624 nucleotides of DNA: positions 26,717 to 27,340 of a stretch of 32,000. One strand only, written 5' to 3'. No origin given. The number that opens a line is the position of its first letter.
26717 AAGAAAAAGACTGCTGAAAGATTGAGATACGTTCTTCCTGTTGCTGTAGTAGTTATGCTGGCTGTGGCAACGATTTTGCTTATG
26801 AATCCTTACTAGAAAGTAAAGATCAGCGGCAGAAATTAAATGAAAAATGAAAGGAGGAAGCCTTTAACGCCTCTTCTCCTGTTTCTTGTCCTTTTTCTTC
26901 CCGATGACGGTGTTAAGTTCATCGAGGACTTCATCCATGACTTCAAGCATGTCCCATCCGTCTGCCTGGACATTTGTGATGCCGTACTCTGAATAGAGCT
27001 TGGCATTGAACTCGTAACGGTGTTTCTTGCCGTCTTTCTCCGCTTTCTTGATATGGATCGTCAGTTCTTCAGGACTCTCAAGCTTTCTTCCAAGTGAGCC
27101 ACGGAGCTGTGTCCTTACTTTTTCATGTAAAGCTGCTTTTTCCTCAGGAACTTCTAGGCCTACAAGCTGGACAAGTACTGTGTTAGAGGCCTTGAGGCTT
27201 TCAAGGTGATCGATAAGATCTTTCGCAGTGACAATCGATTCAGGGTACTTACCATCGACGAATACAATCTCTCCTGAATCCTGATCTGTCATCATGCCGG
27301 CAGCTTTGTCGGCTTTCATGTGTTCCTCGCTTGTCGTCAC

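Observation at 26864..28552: NYN RNase gene coupled to a 4xCBS protein carrying an HPF/RaiA-like ribosome-hibernation domain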

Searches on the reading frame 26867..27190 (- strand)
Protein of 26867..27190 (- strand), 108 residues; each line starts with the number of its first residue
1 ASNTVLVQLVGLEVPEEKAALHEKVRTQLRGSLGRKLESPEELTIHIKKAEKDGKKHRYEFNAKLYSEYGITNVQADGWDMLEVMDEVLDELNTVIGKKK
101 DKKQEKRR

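Call 22: search_solved_structures(query=A2, max_evalue=10, show_alignments=5)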
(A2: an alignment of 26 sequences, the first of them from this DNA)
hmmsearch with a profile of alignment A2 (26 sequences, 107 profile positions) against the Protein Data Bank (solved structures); distinct sequences matched with E-value up to 10: 12.
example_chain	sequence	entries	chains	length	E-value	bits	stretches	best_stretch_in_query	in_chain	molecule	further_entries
2ywq_A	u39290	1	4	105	0.0011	22.3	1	52-103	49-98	Ribosomal subunit interface protein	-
6gzx_V3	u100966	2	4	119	0.0015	21.8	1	53-103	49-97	Ribosome hibernation promoting factor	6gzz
6gzq_V2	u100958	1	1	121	0.0016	21.7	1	53-103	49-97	Ribosome hibernation promoting factor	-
8fmw_W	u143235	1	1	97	0.0046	20.2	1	43-105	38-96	Ribosomal subunit interface protein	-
4v8h_AX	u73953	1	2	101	0.007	19.6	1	59-106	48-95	Probable sigma(54) modulation protein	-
2rql_A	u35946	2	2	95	0.012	18.9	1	59-106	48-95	Probable sigma-54 modulation protein | Ribosome hibernation promoting factor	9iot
6h4n_x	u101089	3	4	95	0.021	18.1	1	59-106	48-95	Ribosome hibernation promoting factor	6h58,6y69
9ri2_A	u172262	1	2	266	0.038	17.3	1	35-89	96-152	Methyltransferase, putative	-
5njt_x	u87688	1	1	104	0.18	15.1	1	19-104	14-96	Ribosome hibernation promotion factor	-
3tqm_A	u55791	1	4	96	0.23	14.8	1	70-107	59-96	Ribosome-associated factor Y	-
2lte_A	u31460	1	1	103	0.24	14.7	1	60-92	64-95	Specialized acyl carrier protein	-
5myj_A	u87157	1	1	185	0.62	13.4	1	31-104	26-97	Ribosome hibernation promotion factor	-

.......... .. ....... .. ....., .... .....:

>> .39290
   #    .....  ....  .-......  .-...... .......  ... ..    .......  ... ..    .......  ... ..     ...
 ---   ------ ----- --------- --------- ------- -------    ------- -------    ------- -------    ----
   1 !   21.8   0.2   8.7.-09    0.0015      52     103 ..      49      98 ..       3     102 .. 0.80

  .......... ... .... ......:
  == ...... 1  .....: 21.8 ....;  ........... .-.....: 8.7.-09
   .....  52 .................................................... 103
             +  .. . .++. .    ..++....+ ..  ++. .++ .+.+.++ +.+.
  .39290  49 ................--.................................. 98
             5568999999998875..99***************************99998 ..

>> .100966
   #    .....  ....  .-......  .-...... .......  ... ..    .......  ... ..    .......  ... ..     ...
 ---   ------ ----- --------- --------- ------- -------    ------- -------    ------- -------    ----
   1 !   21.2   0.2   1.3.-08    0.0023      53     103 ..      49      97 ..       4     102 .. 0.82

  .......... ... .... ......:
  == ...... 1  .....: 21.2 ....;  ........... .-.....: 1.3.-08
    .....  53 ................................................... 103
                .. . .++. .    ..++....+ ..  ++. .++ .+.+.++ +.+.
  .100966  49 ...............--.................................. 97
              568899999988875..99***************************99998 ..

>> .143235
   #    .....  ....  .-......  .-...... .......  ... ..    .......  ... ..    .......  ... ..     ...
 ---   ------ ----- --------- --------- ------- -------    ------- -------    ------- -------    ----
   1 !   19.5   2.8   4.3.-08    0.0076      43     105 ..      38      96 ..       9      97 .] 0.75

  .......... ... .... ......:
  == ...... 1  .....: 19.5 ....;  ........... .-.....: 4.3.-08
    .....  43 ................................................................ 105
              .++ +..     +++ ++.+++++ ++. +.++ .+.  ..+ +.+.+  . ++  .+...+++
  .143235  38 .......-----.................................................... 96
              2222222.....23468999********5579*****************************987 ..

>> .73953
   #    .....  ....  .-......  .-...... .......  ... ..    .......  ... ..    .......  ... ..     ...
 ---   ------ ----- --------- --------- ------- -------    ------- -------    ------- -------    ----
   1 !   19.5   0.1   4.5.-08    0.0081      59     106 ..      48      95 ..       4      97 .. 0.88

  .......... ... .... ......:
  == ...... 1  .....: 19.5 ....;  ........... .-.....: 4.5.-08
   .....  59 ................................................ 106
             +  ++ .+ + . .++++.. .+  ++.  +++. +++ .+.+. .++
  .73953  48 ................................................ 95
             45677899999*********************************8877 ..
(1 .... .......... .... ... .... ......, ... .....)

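Call 23: search_protein_families(library=pfam, alignment_id=A2, max_evalue=0.01)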
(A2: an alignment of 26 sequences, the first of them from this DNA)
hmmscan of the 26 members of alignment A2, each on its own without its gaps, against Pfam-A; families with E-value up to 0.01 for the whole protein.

A. member 1, seq(108 aa): 1 family
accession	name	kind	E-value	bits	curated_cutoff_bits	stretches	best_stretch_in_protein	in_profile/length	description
PF02482.25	Ribosomal_S30AE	-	0.00017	22.7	23.7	1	19-103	12-87/88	Sigma 54 modulation protein / S30EA ribosomal protein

B. families by the number of members that match (of 26 scanned): 3 families
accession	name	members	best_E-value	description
PF02482.25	Ribosomal_S30AE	24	8.3e-09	Sigma 54 modulation protein / S30EA ribosomal protein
PF07820.17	TraC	1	0.0054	TraC-like protein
PF19556.4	PRTRC_E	1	0.0055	PRTRC system protein E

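Call 40: predict_structure(alignment_id=A2)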
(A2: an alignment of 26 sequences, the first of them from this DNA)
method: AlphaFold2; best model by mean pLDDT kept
length: 108 residues; sequences in the alignment: 26
mean_pLDDT: 90.0   pTM: 0.80
mean pLDDT of the five models: 90.0, 89.2, 87.4, 87.4, 44.4
residues with pLDDT >= 90: 82; 70-90: 18; 50-70: 7; < 50: 1
segments of 3 or more residues with pLDDT < 50: none
pLDDT, mean of each block of 10 residues (from residue 1): 80 90 94 92 93 76 95 95 96 95 83
secondary structure, 60 per line:
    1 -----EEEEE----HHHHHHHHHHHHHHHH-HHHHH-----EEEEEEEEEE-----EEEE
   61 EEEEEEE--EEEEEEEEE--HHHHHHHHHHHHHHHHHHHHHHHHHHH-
elements in order: E6-10 H15-30 H32-36 E42-51 E57-67 E70-78 H81-107

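Call 43: fold_search(model_id=the predicted structure, library=pdb)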
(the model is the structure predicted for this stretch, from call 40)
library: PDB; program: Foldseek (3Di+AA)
matches with E <= 10: 1076; with E <= 0.001: 29
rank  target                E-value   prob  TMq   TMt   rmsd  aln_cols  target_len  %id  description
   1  5mmj_y                8.7e-07  1.00  0.71  0.66   2.9       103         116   17  Structure of the small subunit of the chloroplast ribosome (released 2017-01-11)
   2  6h4n_x                3.1e-06  1.00  0.69  0.77   3.0       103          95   19  Structure of a hibernating 100S ribosome reveals an inactive conformation of the ribosomal protein S1 - 70S Hibernatin (released 2018-09-05)
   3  5x8r_y                3.8e-06  1.00  0.72  0.72   2.7       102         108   17  Structure of the 30S small subunit of chloroplast ribosome from spinach (released 2017-06-07)
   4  28lu_y                9.9e-06  1.00  0.71  0.54   3.3       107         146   19  Structure of the Chlamydomonas reinhardtii chlororibosome with factor pY (released 2026-04-01)
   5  3tqm_C                1.6e-05  1.00  0.63  0.72   3.3       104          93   18  Structure of an ribosomal subunit interface protein from Coxiella burnetii (released 2011-09-28)
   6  4hei_A                2.1e-05  1.00  0.69  0.79   2.5        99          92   18  2A X-RAY STRUCTURE OF HPF from VIBRIO CHOLERAE (released 2012-10-24)
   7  6eri_BV               2.8e-05  1.00  0.73  0.74   2.8       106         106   18  Structure of the chloroplast ribosome with chl-RRF and hibernation-promoting factor (released 2018-04-18)
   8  3tqm_B                2.9e-05  1.00  0.62  0.72   3.3       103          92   17  Structure of an ribosomal subunit interface protein from Coxiella burnetii (released 2011-09-28)
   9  4hei_B                3.1e-05  1.00  0.64  0.74   2.8        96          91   18  2A X-RAY STRUCTURE OF HPF from VIBRIO CHOLERAE (released 2012-10-24)
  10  8rd8_D                4.3e-05  1.00  0.67  0.68   3.6       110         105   19  Cryo-EM structure of P. urativorans 70S ribosome in complex with hibernation factors Balon and RaiA (structure 1). (released 2024-02-21)
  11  2rql_MODEL_1_A        5.2e-05  1.00  0.68  0.76   2.6        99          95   24  Solution structure of the E. coli ribosome hibernation promoting factor HPF (released 2010-02-02)
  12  3tqm_A                6.4e-05  1.00  0.61  0.71   3.3       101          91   19  Structure of an ribosomal subunit interface protein from Coxiella burnetii (released 2011-09-28)
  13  5zep_x                6.8e-05  1.00  0.71  0.76   2.6        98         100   12  M. smegmatis hibernating state 70S ribosome structure (released 2018-09-26)
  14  4v8i_AY               7.7e-05  1.00  0.68  0.76   3.2       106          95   15  Crystal structure of YfiA bound to the 70S ribosome. (released 2014-07-09)
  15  4y4o_2y               8.8e-05  1.00  0.70  0.78   2.7       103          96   13  Crystal structure of the Thermus thermophilus 70S ribosome with rRNA modifications and bound to protein Y (YfiA) at 2 (released 2015-03-18)
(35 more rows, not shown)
